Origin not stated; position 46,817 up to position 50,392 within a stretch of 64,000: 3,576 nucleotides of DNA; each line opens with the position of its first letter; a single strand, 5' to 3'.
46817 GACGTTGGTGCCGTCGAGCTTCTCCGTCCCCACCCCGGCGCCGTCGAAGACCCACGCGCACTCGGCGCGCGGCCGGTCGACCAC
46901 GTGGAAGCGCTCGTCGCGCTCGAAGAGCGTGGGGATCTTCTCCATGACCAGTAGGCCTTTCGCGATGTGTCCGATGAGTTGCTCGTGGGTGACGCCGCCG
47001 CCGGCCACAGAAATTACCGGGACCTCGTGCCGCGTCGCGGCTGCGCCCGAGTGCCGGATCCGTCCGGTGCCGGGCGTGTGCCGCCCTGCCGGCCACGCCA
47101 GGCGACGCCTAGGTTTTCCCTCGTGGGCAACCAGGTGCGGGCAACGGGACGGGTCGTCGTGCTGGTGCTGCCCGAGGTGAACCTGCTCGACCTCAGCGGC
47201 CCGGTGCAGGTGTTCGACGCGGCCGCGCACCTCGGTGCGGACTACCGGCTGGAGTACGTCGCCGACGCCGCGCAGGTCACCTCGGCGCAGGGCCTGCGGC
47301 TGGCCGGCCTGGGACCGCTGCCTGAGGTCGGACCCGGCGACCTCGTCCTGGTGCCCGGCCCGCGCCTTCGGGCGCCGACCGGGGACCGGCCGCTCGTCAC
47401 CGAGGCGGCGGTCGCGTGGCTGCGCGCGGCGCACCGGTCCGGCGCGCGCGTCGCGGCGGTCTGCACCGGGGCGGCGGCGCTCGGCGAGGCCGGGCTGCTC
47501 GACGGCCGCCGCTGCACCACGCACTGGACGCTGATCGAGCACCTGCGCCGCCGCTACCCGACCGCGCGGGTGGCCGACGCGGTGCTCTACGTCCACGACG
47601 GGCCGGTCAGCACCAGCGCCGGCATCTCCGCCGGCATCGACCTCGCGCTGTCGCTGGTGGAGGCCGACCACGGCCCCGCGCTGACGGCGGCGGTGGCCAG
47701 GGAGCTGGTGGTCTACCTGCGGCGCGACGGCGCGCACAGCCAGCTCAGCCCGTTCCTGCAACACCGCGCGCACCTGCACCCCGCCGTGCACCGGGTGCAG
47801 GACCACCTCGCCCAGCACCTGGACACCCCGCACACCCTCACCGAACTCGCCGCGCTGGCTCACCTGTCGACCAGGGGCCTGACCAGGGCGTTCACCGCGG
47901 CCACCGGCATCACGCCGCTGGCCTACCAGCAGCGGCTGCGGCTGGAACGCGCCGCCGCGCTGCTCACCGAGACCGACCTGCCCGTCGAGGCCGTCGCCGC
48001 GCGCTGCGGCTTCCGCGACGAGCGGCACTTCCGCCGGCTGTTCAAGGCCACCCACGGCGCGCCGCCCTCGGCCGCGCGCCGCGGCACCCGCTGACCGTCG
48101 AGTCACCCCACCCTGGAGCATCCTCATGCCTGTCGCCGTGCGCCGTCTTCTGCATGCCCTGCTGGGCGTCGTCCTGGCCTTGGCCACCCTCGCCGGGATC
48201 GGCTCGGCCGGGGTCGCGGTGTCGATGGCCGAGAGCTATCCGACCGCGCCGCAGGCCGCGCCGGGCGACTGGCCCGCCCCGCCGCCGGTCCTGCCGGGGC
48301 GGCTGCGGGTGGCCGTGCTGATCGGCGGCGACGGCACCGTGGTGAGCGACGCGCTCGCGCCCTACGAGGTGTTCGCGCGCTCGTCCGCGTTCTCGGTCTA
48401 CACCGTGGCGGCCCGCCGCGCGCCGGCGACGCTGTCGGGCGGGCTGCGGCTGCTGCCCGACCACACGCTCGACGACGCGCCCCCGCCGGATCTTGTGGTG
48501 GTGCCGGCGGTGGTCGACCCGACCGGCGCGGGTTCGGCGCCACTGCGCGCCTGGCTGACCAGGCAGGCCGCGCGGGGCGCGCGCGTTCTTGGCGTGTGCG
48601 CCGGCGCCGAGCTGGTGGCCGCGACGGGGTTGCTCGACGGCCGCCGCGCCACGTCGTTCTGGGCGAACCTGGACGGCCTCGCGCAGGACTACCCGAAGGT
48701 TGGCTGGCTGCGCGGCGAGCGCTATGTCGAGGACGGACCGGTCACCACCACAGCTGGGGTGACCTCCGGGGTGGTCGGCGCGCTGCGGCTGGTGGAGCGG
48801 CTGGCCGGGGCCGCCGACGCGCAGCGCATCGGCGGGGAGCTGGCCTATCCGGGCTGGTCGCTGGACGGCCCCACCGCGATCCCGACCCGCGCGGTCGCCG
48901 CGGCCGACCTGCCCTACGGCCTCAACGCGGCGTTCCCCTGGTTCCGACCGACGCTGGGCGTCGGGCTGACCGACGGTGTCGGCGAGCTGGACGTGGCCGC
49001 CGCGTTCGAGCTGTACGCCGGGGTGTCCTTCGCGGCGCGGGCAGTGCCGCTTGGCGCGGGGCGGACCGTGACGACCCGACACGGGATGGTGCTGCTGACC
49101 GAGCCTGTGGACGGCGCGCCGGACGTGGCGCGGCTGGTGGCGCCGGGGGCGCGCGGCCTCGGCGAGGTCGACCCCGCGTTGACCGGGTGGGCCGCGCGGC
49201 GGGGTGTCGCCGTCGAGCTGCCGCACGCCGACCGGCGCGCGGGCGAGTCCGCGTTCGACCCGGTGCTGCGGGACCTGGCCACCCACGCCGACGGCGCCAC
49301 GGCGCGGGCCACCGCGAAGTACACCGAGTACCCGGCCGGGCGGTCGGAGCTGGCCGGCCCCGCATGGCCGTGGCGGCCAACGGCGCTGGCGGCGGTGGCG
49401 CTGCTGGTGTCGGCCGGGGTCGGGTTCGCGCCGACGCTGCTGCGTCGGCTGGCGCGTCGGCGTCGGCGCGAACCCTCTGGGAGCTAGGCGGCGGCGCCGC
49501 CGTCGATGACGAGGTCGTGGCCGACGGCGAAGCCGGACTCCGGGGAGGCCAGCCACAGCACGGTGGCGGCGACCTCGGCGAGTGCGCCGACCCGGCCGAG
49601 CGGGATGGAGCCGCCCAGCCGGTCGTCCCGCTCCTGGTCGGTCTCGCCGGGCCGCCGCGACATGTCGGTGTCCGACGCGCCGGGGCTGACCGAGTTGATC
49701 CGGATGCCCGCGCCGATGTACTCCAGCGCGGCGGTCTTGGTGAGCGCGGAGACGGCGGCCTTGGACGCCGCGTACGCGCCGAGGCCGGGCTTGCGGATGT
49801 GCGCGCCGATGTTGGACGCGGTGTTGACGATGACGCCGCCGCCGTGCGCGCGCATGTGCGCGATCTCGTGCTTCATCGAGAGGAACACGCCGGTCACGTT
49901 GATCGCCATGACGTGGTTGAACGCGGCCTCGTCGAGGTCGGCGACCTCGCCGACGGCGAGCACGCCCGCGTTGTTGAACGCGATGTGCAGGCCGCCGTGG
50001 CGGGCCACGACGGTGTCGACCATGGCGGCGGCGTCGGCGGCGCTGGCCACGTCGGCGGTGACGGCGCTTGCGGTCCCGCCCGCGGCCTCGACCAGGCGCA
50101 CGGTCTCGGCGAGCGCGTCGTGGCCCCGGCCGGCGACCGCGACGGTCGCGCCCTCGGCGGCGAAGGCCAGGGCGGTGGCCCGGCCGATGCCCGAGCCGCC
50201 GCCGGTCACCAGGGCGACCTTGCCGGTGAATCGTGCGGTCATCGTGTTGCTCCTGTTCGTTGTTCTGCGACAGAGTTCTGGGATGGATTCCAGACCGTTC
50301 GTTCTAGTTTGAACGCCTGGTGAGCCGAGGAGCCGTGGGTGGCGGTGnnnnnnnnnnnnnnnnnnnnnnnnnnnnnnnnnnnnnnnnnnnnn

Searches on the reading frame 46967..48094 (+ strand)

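Call 42: search_protein_families(library=pfam, proteins=[window:46967-48094:+])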
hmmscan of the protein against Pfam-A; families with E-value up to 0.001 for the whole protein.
window:46967-48094:+ (375 aa): 3 families
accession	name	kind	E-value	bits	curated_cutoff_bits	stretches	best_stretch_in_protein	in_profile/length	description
PF12833.13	HTH_18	-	1.2e-23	83.6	33.6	1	294-372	1-79/80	Helix-turn-helix domain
PF01965.30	DJ-1_PfpI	-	9.3e-21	74.8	26.6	1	62-232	2-164/165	DJ-1/PfpI family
PF00165.29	HTH_AraC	-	3.6e-14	52.9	26.6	2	281-322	1-42/42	Bacterial regulatory helix-turn-helix proteins, AraC family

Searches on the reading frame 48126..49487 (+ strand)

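Call 42: search_protein_families(library=pfam, proteins=[window:48126-49487:+])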
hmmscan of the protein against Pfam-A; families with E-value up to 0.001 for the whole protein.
window:48126-49487:+ (453 aa): 1 family
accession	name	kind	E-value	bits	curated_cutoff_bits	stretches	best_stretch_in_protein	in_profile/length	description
PF01965.30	DJ-1_PfpI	-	9.4e-16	58.5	26.6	1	61-222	2-162/165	DJ-1/PfpI family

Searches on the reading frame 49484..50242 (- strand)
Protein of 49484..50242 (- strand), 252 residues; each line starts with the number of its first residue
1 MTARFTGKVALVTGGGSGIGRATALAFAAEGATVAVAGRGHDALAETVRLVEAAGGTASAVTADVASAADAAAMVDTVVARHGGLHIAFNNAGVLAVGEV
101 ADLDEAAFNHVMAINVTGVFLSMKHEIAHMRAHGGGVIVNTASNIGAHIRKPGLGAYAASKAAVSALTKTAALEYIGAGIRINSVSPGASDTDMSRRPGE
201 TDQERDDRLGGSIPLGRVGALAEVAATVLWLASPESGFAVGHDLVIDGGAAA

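Call 42: search_protein_families(library=pfam, proteins=[window:49484-50242:-])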
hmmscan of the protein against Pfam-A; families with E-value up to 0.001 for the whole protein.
window:49484-50242:- (252 aa): 3 families
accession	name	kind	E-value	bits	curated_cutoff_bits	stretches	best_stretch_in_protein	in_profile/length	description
PF13561.12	adh_short_C2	-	6.3e-56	190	27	1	17-250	6-235/236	Enoyl-(Acyl carrier protein) reductase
PF00106.31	adh_short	-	1.9e-50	171.5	26.6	1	8-198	1-190/195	short chain dehydrogenase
PF08659.16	KR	-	1.2e-09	38.7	22.6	1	10-169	3-161/180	KR domain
